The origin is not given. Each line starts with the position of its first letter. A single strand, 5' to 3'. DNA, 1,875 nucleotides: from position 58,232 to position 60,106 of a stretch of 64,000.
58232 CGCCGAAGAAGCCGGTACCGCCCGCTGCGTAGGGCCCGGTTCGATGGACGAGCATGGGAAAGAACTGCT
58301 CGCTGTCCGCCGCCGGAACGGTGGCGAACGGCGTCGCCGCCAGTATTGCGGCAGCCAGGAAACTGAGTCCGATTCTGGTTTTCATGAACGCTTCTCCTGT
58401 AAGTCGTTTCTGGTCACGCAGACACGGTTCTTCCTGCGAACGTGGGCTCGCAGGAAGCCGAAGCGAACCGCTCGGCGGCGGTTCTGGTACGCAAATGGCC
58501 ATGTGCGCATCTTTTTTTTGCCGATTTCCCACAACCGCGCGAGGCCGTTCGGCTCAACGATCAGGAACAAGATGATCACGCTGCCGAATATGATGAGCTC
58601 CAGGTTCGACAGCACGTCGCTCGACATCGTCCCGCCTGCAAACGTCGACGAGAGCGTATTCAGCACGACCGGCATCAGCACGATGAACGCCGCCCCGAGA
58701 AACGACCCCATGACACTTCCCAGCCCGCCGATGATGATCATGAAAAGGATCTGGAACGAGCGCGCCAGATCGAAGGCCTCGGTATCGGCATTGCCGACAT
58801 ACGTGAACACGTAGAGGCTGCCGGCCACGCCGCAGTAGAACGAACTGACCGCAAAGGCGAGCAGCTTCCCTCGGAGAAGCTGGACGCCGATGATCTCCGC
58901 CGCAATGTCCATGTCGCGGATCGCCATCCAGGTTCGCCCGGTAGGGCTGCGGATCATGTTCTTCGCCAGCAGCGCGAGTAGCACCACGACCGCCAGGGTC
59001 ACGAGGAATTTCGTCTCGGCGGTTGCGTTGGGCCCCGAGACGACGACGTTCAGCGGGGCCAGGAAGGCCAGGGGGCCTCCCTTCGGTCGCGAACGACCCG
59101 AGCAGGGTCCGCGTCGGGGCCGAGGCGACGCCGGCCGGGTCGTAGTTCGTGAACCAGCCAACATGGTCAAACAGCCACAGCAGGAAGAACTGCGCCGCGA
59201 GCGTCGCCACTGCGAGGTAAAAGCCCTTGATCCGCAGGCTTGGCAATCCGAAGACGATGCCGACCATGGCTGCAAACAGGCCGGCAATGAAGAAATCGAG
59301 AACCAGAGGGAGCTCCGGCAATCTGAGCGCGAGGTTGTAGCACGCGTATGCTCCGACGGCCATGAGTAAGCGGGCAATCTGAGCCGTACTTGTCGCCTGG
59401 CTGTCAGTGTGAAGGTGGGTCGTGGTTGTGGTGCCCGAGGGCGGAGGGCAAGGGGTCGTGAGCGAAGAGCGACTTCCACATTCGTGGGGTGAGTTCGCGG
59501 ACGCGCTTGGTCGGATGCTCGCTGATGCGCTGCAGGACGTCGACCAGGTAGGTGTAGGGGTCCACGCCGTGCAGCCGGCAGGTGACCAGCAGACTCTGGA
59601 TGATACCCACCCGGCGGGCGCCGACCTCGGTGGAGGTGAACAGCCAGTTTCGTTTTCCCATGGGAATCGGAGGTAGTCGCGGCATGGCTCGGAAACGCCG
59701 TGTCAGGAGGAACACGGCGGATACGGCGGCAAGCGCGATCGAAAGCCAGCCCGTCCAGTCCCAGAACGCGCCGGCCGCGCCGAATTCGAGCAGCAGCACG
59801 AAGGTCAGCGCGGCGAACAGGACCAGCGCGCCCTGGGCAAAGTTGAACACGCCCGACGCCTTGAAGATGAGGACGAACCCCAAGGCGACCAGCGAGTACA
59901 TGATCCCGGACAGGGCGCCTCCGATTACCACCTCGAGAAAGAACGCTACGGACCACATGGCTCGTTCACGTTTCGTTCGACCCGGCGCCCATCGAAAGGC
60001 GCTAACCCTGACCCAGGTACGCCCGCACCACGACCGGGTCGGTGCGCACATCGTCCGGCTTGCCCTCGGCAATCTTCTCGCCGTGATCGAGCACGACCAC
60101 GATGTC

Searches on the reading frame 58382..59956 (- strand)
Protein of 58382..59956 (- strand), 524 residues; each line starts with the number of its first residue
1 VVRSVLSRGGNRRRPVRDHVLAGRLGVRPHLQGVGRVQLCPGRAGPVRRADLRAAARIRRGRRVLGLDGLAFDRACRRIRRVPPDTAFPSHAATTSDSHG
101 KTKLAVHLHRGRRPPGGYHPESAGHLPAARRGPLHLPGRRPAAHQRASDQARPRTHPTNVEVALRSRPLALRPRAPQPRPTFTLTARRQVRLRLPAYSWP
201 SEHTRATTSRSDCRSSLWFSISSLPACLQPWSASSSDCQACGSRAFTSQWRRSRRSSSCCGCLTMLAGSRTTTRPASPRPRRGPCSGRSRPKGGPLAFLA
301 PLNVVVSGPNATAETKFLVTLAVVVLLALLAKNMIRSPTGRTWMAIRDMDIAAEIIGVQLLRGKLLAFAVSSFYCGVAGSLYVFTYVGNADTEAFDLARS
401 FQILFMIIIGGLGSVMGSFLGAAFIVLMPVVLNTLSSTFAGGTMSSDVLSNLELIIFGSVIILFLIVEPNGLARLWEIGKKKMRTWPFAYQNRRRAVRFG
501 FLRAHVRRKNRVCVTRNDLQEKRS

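Call 75: search_protein_families(library=pfam, proteins=[window:58382-59956:-], max_evalue=0.001)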
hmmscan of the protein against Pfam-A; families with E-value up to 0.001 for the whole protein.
window:58382-59956:- (524 aa): 1 family
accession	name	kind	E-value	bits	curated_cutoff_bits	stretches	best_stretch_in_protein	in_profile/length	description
PF02653.21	BPD_transp_2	-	6e-17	62.1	26.8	1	315-465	135-269/269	Branched-chain amino acid transport system / permease component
